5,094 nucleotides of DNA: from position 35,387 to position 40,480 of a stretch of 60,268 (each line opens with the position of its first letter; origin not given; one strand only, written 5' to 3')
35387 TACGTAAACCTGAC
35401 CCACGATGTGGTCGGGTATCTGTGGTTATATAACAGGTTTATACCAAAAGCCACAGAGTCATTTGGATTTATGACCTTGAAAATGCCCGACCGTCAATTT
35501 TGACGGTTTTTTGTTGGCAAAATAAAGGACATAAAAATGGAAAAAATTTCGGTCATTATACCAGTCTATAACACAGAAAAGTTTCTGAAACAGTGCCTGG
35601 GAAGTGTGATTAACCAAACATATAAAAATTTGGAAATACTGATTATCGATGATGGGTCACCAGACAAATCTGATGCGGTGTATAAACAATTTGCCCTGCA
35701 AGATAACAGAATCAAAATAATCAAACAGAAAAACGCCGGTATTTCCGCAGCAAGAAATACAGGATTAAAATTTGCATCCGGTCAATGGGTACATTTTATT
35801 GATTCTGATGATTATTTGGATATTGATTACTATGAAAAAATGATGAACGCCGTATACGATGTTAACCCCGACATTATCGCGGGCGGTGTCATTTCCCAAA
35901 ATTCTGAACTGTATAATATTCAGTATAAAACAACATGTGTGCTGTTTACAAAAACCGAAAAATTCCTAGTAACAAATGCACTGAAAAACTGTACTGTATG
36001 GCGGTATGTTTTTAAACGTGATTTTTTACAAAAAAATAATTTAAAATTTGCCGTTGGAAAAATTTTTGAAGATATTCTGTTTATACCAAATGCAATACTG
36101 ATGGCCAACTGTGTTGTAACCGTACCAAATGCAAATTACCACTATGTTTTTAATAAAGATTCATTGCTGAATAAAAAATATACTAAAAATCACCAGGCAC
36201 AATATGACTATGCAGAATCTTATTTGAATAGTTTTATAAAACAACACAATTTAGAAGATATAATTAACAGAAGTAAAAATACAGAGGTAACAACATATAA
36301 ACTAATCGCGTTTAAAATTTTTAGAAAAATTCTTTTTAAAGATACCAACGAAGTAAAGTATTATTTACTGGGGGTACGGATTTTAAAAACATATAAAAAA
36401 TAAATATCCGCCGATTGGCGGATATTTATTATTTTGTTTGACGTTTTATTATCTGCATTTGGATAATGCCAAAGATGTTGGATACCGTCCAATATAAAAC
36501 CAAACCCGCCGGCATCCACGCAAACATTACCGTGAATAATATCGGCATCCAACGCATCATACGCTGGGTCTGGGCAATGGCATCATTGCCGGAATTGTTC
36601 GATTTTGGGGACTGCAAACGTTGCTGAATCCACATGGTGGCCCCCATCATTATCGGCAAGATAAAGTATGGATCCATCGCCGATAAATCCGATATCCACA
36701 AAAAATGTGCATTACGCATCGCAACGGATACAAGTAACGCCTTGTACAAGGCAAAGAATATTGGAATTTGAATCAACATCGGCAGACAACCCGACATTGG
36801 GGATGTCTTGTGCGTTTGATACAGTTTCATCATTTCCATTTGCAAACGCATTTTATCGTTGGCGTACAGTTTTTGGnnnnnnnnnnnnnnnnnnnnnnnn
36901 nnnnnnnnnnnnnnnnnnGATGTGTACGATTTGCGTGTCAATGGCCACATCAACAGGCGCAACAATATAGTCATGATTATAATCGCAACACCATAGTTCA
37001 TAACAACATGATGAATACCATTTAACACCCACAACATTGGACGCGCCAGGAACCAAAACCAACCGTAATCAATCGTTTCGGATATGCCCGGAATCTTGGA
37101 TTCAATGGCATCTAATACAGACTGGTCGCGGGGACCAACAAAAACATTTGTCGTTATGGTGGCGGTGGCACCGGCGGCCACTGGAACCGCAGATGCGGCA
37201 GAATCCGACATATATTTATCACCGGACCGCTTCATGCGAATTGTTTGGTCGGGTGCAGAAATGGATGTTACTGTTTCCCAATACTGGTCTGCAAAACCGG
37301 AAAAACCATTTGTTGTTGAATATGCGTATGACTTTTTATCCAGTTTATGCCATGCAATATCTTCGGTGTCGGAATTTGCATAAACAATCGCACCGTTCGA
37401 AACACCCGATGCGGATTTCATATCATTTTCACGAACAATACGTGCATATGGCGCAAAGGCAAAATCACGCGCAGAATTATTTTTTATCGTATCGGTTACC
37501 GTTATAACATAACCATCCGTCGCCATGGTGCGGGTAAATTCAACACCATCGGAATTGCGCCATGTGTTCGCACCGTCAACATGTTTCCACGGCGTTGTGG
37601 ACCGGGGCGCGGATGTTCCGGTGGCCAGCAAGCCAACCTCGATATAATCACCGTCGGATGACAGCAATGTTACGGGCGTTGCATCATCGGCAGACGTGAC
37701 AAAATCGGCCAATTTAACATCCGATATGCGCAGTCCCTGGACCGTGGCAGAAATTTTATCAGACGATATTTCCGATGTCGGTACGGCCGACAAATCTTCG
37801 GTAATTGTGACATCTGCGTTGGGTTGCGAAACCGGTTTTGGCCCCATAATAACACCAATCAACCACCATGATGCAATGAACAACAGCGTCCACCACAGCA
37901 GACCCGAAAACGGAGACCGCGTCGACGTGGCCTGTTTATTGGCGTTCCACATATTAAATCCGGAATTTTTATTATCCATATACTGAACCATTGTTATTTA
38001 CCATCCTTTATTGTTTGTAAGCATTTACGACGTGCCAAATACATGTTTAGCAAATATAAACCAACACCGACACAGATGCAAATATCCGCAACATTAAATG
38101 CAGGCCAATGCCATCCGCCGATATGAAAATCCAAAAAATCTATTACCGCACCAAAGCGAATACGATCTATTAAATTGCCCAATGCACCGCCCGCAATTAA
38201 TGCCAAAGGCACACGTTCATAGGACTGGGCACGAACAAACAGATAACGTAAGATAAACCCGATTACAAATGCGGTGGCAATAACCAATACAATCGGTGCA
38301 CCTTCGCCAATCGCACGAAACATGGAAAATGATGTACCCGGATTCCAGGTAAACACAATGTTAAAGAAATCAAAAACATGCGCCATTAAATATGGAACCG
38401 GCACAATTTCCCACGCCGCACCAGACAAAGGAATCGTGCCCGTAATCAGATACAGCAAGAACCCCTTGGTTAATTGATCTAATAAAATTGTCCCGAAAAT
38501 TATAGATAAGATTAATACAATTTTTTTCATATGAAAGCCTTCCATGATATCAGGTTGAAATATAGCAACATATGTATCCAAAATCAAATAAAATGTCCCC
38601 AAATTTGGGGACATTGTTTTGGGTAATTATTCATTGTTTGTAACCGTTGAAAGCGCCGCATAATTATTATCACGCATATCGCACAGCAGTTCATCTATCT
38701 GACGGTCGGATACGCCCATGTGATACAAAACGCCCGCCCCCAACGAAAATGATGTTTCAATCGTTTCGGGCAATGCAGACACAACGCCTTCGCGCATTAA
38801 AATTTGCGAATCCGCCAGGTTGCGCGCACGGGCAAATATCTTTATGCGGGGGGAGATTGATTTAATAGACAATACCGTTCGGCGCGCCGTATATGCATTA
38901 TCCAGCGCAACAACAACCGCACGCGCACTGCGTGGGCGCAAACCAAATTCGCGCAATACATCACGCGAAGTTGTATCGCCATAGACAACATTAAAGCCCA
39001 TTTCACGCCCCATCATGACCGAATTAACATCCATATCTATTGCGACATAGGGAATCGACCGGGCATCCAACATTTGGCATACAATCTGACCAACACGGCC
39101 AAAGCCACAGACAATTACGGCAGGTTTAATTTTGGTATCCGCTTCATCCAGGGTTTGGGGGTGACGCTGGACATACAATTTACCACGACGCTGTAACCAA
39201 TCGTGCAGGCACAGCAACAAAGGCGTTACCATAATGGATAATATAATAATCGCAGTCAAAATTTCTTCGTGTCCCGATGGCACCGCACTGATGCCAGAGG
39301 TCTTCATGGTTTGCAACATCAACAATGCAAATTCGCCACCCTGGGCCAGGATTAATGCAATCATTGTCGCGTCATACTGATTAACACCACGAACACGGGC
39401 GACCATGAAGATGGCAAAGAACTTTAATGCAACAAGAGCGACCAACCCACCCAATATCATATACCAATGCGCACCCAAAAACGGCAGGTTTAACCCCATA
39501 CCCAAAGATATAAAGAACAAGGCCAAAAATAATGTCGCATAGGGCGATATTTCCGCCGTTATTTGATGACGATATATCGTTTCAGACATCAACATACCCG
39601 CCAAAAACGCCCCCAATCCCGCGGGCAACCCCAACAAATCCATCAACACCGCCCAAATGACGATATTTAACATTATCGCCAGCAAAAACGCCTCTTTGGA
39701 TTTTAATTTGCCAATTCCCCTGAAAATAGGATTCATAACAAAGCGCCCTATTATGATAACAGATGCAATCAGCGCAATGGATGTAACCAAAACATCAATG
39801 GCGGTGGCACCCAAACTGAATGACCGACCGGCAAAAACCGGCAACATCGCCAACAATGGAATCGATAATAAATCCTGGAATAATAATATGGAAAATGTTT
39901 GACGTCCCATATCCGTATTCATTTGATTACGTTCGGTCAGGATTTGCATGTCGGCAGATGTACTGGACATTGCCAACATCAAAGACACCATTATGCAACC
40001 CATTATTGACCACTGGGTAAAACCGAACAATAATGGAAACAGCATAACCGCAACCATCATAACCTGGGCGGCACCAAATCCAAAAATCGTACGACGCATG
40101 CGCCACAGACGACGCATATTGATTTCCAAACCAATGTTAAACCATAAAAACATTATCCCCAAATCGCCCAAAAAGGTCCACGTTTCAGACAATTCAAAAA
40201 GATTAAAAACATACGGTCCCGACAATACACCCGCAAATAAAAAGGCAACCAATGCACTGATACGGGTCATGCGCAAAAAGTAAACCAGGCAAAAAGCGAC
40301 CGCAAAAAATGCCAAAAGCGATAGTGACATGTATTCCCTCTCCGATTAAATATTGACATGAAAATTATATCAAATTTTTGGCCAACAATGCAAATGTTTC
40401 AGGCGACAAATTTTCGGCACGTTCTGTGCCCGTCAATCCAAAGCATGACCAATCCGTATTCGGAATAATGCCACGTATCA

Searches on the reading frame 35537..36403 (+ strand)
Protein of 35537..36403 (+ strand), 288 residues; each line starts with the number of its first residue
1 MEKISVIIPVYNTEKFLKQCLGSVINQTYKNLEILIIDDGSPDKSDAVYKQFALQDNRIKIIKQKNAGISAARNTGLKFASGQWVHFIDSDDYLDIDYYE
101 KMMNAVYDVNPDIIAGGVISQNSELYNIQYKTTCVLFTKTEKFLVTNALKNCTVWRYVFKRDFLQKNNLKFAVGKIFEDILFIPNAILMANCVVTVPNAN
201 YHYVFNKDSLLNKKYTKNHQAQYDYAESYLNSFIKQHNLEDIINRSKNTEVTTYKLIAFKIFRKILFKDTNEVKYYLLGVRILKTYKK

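Call 8: search_protein_families(library=pfam, proteins=[window:35537-36403:+], max_evalue=0.001)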
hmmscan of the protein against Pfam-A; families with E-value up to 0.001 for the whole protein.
window:35537-36403:+ (288 aa): 3 families
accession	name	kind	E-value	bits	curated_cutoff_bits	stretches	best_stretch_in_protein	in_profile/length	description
PF00535.33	Glycos_transf_2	-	9.1e-39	133.5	23.3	1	5-165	1-165/168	Glycosyl transferase family 2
PF10111.15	Glyco_tranf_2_2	-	3.5e-14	53.4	27.3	1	5-165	1-163/276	Glycosyltransferase like family 2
PF13641.12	Glyco_tranf_2_3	-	3.4e-07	31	27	1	4-104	3-109/230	Glycosyltransferase like family 2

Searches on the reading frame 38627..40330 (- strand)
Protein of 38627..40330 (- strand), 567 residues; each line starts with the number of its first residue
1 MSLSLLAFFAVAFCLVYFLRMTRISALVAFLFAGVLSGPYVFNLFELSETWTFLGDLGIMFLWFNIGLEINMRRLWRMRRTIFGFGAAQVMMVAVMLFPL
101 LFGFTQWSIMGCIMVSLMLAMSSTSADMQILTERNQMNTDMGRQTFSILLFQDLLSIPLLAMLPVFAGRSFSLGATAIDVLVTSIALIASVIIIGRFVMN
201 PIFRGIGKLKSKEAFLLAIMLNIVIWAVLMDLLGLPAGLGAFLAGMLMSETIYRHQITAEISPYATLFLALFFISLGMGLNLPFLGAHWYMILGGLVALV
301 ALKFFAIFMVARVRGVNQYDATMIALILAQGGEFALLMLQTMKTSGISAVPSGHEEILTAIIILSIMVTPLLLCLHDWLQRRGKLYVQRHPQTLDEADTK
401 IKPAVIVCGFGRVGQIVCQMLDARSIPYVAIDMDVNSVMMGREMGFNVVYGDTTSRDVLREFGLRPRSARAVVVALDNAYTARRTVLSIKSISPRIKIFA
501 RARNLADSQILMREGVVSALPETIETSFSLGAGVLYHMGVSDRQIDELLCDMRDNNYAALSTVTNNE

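Call 8: search_protein_families(library=pfam, proteins=[window:38627-40330:-], max_evalue=0.001)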
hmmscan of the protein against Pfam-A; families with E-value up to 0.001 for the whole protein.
window:38627-40330:- (567 aa): 2 families
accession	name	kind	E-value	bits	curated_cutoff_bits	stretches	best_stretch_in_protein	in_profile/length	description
PF00999.27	Na_H_Exchanger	-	5.3e-48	164.2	26.2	1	11-370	3-371/375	Sodium/hydrogen exchanger, transmembrane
PF02254.24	TrkA_N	-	3.4e-22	79.4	23.8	1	405-516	1-110/116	TrkA-N domain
